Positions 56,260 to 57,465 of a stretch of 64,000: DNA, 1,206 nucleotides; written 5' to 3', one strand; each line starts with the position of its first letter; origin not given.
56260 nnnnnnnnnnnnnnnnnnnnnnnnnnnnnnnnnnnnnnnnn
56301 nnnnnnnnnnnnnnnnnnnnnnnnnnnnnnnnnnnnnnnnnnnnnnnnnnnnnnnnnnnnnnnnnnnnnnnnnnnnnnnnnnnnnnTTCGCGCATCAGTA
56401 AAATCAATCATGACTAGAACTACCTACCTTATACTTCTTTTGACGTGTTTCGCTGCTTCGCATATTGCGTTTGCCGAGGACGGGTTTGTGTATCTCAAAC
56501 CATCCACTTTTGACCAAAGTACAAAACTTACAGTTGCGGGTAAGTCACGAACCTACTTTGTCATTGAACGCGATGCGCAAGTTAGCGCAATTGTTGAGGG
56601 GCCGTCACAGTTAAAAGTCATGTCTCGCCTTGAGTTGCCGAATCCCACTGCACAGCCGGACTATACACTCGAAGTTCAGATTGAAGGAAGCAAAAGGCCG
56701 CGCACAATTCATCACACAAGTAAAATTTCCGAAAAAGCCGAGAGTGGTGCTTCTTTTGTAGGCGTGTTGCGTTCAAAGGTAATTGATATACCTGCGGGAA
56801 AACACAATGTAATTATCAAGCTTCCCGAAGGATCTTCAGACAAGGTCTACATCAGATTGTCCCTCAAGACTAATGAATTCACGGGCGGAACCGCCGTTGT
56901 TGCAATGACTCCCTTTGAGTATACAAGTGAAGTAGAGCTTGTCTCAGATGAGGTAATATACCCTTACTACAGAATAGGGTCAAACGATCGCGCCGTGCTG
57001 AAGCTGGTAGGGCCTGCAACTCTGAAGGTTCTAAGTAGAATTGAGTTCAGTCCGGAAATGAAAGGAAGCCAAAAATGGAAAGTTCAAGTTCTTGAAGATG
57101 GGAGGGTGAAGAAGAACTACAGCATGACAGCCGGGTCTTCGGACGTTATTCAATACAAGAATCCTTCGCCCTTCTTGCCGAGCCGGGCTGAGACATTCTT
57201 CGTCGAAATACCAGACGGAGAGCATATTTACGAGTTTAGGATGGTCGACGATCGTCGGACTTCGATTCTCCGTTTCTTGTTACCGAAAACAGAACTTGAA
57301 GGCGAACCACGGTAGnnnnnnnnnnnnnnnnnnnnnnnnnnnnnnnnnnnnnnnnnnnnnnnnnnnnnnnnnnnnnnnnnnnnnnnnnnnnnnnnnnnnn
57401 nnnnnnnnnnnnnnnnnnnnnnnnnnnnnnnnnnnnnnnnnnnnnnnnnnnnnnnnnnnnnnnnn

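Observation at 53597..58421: Poly-gamma-glutamate locus with canonical pgsB/pgsC but a non-CapA third gene and two secreted accessory proteins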

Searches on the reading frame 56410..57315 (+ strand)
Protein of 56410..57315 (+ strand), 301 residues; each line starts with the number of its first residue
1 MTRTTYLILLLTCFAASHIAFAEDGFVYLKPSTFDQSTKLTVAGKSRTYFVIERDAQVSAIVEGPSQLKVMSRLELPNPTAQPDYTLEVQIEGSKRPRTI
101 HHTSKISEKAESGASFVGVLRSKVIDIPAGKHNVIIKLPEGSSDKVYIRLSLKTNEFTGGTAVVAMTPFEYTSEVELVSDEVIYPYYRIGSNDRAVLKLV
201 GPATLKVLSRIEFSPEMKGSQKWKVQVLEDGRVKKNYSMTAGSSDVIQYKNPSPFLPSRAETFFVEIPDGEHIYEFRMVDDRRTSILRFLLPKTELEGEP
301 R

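Call 3: search_protein_families(library=ncbifam, proteins=[window:56410-57315:+], max_evalue=0.01)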
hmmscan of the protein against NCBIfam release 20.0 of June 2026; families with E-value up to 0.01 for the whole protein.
window:56410-57315:+ (301 aa): 0 families

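Call 4: search_protein_families(library=pfam, proteins=[window:56410-57315:+], max_evalue=0.1)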
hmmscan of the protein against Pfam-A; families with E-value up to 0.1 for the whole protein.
window:56410-57315:+ (301 aa): 0 families

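Call 8: find_homologous_proteins(query=window:56410-57315:+)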
Query window:56410-57315:+ (301 aa): 58 proteins with E <= 0.001 among 1202 candidates.
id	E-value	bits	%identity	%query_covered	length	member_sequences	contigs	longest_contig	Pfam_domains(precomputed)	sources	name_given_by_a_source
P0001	1.7e-193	659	100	100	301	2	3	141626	-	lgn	-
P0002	3.8e-193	658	100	100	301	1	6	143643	-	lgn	-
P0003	1.3e-149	515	73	99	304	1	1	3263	-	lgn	-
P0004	1.5e-149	515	74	99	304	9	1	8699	-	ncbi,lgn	-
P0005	2.4e-148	511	73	99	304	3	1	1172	-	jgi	-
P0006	1.3e-142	492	72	99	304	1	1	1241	-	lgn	-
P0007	7.1e-141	486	71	98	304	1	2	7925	-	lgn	-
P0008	3.2e-139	481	71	95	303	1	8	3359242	-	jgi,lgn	jgi:hypothetical protein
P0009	7.9e-138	476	70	99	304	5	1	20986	-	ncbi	-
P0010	8.6e-138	476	69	99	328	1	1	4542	-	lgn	-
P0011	1.1e-135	469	69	98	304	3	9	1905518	-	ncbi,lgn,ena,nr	ncbi:MAG: hypothetical protein KDB65_05240 [Calditrichaeota bacterium]|nr:hypothetical protein [Cald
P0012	2.1e-134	465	67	99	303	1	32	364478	-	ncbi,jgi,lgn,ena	-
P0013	8.4e-133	460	68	98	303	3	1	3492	-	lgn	-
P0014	2.0e-132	459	68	100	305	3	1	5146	-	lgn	-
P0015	2.0e-132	459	66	99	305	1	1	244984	-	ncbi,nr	ncbi:MAG: hypothetical protein IPG71_11800 [bacterium]|nr:hypothetical protein [bacterium]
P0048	5.5e-70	254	42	98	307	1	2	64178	-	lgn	-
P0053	2.6e-68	248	43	98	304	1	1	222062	-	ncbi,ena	-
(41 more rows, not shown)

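Call 13: find_encoding_contigs(protein=P0053, flank=10000, max_places=2)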
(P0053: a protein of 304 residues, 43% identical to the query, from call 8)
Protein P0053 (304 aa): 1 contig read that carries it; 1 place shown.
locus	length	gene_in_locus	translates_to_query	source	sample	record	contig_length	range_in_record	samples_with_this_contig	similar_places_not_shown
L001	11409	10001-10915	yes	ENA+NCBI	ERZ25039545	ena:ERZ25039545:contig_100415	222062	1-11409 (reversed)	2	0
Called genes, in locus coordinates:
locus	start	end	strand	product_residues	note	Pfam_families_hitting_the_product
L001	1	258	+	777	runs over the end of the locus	PF26549:Tricorn_N (faint), PF07676:PD40 (faint), PF26550:Tricorn_2nd (faint)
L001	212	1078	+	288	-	-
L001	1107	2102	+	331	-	-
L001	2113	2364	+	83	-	-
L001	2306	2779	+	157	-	-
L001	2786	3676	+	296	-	PF01073:3Beta_HSD (weak), PF01370:Epimerase, PF04321:RmlD_sub_bind, PF16363:GDP_Man_Dehyd, PF02719:Polysacc_synt_2, PF07993:NAD_binding_4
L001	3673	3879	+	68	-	PF03479:PCC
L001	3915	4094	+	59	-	-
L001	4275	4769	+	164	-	PF01712:dNK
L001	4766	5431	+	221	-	-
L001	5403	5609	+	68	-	-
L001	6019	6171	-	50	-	-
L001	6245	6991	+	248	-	PF13413:HTH_25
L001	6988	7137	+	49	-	-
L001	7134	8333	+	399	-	PF08245:Mur_ligase_M (weak)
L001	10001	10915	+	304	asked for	-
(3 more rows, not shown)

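Call 14: find_encoding_contigs(protein=P0048, flank=10000, max_places=2)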
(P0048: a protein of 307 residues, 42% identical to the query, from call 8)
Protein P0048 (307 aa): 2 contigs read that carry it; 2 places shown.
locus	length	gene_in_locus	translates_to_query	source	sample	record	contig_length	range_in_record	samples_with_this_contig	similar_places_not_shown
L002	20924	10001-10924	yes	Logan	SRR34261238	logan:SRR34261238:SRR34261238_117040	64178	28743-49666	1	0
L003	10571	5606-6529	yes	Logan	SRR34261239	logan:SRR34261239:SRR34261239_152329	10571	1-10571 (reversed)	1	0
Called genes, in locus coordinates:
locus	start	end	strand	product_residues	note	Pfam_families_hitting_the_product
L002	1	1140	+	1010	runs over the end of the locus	PF07676:PD40 (faint), PF26549:Tricorn_N (faint)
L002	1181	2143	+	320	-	-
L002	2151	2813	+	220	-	-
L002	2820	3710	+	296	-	PF01073:3Beta_HSD (weak), PF01370:Epimerase, PF04321:RmlD_sub_bind, PF16363:GDP_Man_Dehyd, PF02719:Polysacc_synt_2, PF07993:NAD_binding_4 (weak)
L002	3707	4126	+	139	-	PF03479:PCC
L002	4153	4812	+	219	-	PF01712:dNK, PF02223:Thymidylate_kin (faint), PF13238:AAA_18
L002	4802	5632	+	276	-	-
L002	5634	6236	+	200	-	PF02545:Maf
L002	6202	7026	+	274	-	PF13413:HTH_25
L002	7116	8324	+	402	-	PF08245:Mur_ligase_M (weak)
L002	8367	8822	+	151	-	PF14102:Caps_synth_CapC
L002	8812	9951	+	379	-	-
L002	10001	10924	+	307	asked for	-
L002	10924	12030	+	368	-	-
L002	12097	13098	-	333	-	PF00535:Glycos_transf_2, PF10111:Glyco_tranf_2_2 (weak), PF13506:Glyco_transf_21, PF13641:Glyco_tranf_2_3, PF13704:Glyco_tranf_2_4, PF13632:Glyco_trans_2_3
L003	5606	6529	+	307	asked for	-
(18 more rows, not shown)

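Call 17: find_related_loci(query=A1, collection=genome_contigs, flank=10000)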
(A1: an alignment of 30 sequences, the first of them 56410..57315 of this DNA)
Query A1 (301 aa) in genome_contigs; peptide patterns used: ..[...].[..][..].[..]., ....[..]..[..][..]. (x = any residue, [..] = any of these).
35 stretches matched a pattern; 17 encode a relative of the query (tblastn E <= 1e-3); 17 distinct loci.
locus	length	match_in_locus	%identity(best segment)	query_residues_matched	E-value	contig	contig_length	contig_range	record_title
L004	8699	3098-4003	74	3-301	3e-158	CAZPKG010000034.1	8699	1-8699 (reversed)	MAG TPA_asm: uncultured Alphaproteobacteria bacterium isolate binchicken_co199_20 genome assembly, contig: NODE_5735_len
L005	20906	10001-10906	73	3-301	2e-156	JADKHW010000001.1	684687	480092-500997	MAG: bacterium isolate Skiv_18-Q3-R9-52_BATAC.286 tig00002208-10-6865150, whole genome shotgun sequence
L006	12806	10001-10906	67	1-299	6e-144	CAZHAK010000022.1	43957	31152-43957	MAG TPA_asm: uncultured Alphaproteobacteria bacterium isolate binchicken_co277_95 genome assembly, contig: NODE_1518_len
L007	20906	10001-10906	66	3-301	3e-142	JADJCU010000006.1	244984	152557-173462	MAG: bacterium isolate Aved_18-Q3-R54-62_BATAC.765 tig00015630-10-2453620, whole genome shotgun sequence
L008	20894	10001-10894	67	6-299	2e-137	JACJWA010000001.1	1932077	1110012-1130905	MAG: Calditrichaeota bacterium isolate HK-STAS-AABM5-4 HK-STAS-AABM5-4_1, whole genome shotgun sequence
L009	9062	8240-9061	49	1-298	3e-85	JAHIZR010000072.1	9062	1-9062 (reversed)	MAG: bacterium isolate Modern_marine.mb.187 Modern_marine.mb.187_k141_265040, whole genome shotgun sequence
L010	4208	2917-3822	45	1-297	4e-83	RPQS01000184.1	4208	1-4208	MAG: candidate division KSB1 bacterium isolate metabat2.380 metabat2.380_Contig_560220, whole genome shotgun sequence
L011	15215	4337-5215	44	8-299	2e-78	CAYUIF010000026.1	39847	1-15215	MAG TPA_asm: uncultured Alphaproteobacteria bacterium isolate SRP278314_co1_92 genome assembly, contig: NODE_1281_length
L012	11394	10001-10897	43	5-299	2e-76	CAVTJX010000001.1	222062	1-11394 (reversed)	MAG: uncultured bacterium isolate MFD05674.bin.2.33 genome assembly, contig: contig_100415, whole genome shotgun sequenc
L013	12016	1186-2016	41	26-299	6e-74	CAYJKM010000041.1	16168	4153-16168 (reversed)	MAG TPA_asm: uncultured Alphaproteobacteria bacterium isolate ERP124720_co1_200 genome assembly, contig: NODE_4477_lengt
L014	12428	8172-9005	44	25-299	2e-72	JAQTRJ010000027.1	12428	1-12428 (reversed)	MAG: bacterium isolate STB_160 NODE_12776_length_12428_cov_2.416795_Sandtown_B, whole genome shotgun sequence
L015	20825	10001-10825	37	22-300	9e-61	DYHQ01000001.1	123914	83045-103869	MAG TPA_asm: Candidatus Puniceispirillum sp. isolate DR5_54_11 Afr_mines_DR5_12_length_123914_cov_4_533744, whole genome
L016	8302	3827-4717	36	7-300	1e-53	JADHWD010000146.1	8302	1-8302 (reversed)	MAG: bacterium isolate BS750m-G18 BS-750m-C17113, whole genome shotgun sequence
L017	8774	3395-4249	34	20-300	8e-52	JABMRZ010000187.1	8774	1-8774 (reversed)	MAG: Candidatus Tariuqbacter arcticus isolate bin.685 k141_2649156, whole genome shotgun sequence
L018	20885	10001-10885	33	6-301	2e-49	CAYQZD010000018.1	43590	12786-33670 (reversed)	MAG TPA_asm: uncultured bacterium isolate SRP167671_co1_177 genome assembly, contig: NODE_956_length_43590_cov_8.143815,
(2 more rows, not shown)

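Call 19: predict_structure(alignment_id=A1)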
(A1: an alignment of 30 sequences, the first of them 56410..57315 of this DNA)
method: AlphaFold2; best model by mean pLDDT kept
length: 301 residues; sequences in the alignment: 30
mean_pLDDT: 90.4   pTM: 0.56
mean pLDDT of the five models: 90.4, 89.9, 89.4, 88.9, 88.8
residues with pLDDT >= 90: 228; 70-90: 50; 50-70: 15; < 50: 8
segments of 3 or more residues with pLDDT < 50: 19-23, 299-301
pLDDT, mean of each block of 10 residues (from residue 1): 78 66 73 97 95 96 93 97 97 95 96 92 93 97 97 69 87 94 94 95 94 92 97 97 88 93 94 96 95 70 46
secondary structure, 60 per line:
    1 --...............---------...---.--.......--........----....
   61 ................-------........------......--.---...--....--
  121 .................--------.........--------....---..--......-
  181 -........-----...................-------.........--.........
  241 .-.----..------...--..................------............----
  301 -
elements in order: H3-17 E27-29 E36-42 E45-52 E57-76 E84-91 E98-103 E110-112 E115-118 E121-137 E146-154 E163-166 E174-179 E182-189 E195-213 E221-229 E232-241 E256-258 E261-278 E285-292 H293-296

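Call 53: search_protein_representatives(alignment_id=A1)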
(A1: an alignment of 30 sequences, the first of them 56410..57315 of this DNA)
Query: 30 sequences, 304 profile positions. Proteins with E-value up to 0.001 (for the whole library): 591; up to 1e-10: 390; up to 1e-30: 141. The best 150 are listed.
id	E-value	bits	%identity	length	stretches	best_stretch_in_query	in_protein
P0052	4.1e-137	472.7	-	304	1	1-304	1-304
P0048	1.0e-125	435.3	-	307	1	2-303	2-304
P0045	2.0e-116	404.8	-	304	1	7-302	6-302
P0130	1.9e-98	345.8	-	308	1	14-304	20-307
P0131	8.7e-87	307.4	-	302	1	8-303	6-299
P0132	7.6e-76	271.5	-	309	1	10-303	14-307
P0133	3.4e-71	256.2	-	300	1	7-302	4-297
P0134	3.0e-70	253.1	-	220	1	86-303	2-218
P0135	4.8e-70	252.5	-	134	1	171-304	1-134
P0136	6.8e-68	245.4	-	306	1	6-303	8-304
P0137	1.2e-65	238.1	-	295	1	1-300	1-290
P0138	2.8e-61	223.7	-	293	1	1-302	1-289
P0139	3.7e-60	220.0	-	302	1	7-303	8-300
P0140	6.6e-60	219.2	-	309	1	8-304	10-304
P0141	4.4e-59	216.5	-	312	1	9-304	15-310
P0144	2.5e-57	210.7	-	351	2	162-303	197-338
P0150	3.0e-53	197.3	-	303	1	4-302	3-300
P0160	6.6e-49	183.0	-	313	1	7-303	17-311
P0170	7.9e-47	176.2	-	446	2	23-294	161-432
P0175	2.0e-46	174.9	-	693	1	39-301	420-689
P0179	4.8e-45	170.3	-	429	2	21-299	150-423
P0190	2.8e-43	164.6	-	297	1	26-301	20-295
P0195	2.2e-41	158.3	-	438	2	30-299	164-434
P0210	3.9e-38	147.7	-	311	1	41-297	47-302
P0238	5.7e-35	137.3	-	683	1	6-303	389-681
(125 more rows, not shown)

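Call 54: search_protein_families(library=ncbifam, proteins=[P0175, P0238, P0170, P0179, P0195, P0144], max_evalue=0.001)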
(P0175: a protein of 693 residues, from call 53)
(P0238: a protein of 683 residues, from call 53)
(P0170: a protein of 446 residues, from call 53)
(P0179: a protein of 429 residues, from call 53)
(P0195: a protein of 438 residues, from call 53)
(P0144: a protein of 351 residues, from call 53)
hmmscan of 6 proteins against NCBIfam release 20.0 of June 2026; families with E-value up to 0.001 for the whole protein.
P0175 (693 aa): 1 family
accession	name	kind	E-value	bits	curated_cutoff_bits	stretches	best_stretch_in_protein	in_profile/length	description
TIGR04332.1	gamma_Glu_sys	subfamily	1.5e-88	296.9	100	1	9-316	3-307/307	poly-gamma-glutamate system protein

P0238 (683 aa): 1 family
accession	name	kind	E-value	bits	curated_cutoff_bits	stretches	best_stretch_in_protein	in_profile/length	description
TIGR04332.1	gamma_Glu_sys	subfamily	9.8e-95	317.3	100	1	3-305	6-305/307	poly-gamma-glutamate system protein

P0170 (446 aa): 0 families

P0179 (429 aa): 0 families

P0195 (438 aa): 0 families

P0144 (351 aa): 0 families

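Call 69: list_cluster_members(proteins=[P0175, P0238, P0130, P0133, P0140, P0150, P0160, P0170, P0190, P0210])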
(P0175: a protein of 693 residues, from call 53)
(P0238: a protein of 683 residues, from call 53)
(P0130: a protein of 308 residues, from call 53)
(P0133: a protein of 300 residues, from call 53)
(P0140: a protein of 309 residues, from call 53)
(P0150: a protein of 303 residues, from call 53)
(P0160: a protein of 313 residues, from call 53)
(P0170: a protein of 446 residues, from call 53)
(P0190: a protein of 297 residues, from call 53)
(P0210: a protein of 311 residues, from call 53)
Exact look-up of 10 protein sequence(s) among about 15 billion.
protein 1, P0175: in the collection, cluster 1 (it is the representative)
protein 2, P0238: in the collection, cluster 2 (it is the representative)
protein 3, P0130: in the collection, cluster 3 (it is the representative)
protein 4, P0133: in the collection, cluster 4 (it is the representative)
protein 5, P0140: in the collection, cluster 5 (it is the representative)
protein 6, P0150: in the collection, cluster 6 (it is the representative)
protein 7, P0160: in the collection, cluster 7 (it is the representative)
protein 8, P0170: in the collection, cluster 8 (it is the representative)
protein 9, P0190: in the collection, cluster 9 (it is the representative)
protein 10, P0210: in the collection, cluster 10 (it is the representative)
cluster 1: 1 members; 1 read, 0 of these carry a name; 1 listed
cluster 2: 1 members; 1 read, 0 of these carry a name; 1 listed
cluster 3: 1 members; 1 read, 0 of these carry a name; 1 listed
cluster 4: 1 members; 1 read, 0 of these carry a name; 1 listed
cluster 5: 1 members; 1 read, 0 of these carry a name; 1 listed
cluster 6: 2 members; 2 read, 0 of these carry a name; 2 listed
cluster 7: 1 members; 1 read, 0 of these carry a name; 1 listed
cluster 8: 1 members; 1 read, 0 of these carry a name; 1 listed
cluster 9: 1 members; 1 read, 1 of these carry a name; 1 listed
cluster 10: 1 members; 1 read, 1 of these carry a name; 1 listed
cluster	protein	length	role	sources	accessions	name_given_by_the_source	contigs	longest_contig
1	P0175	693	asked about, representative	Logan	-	-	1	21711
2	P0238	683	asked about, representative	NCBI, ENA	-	-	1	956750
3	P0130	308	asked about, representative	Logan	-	-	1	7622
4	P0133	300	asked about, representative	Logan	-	-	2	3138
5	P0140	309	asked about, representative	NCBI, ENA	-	-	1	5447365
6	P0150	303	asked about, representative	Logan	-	-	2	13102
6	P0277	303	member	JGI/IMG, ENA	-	-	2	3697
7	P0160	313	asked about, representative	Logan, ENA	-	-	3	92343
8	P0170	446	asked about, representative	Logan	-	-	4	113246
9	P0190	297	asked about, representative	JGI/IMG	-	hypothetical protein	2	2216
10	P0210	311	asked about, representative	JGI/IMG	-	hypothetical protein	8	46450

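Call 71: find_encoding_contigs(protein=P0140, flank=8000, max_places=1)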
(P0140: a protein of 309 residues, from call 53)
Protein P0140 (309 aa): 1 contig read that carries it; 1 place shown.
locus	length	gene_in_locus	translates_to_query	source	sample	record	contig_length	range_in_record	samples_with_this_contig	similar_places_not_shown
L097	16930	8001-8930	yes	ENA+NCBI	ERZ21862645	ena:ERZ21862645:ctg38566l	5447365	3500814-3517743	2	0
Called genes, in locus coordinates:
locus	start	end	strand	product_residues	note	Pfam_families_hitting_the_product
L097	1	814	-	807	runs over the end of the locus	PF01751:Toprim, PF13662:Toprim_4 (faint), PF01131:Topoisom_bac, PF01396:Zn_ribbon_Top1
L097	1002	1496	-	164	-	PF04361:DUF494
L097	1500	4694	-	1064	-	PF07517:SecA_DEAD, PF00270:DEAD (faint), PF01043:SecA_PP_bind, PF21090:P-loop_SecA, PF07516:SecA_SW, PF02810:SEC-C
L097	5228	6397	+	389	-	PF08245:Mur_ligase_M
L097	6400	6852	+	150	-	PF14102:Caps_synth_CapC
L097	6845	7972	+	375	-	-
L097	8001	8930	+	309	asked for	-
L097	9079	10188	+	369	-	-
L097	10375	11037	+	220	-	PF01904:DUF72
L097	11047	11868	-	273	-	PF01148:CTP_transf_1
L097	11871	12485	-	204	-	PF03330:DPBB_1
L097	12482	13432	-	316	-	PF01180:DHO_dh, PF03060:NMO (faint)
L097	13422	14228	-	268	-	PF10418:DHODB_Fe-S_bind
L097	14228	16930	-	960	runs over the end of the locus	PF09976:TPR_21 (faint), PF13525:YfiO (faint), PF00515:TPR_1 (faint), PF07719:TPR_2 (faint), PF12895:ANAPC3 (faint), PF13174:TPR_6, PF13181:TPR_8 (faint), PF13432:TPR_16 (weak), +3 more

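Call 72: find_encoding_contigs(protein=P0238, flank=8000, max_places=1)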
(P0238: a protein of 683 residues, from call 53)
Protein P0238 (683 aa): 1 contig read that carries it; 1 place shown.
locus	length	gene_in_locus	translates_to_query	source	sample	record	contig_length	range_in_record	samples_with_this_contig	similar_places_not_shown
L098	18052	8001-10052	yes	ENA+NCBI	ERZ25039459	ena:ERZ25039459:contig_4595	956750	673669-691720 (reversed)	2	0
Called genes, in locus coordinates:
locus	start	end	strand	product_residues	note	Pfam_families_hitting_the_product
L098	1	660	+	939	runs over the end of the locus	PF01364:Peptidase_C25, PF11974:bMG3 (weak), PF13860:FlgD_ig (weak)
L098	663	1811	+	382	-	-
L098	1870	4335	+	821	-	PF08309:LVIVD, PF00041:fn3 (faint), PF16656:Pur_ac_phosph_N (weak), PF03781:FGE-sulfatase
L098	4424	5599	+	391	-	PF07786:HGSNAT_cat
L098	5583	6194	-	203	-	-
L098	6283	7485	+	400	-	PF08245:Mur_ligase_M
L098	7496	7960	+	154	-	PF14102:Caps_synth_CapC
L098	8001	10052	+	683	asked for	-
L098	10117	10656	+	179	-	PF00578:AhpC-TSA, PF08534:Redoxin (weak)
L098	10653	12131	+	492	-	-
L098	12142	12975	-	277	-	-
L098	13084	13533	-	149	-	PF01814:Hemerythrin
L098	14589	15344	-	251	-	-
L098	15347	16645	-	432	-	PF00909:Ammonium_transp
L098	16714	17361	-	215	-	PF00072:Response_reg, PF04545:Sigma70_r4 (weak), PF08281:Sigma70_r4_2, PF00196:GerE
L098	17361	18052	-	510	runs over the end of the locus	PF07730:HisKA_3 (weak), PF13581:HATPase_c_2 (weak), PF02518:HATPase_c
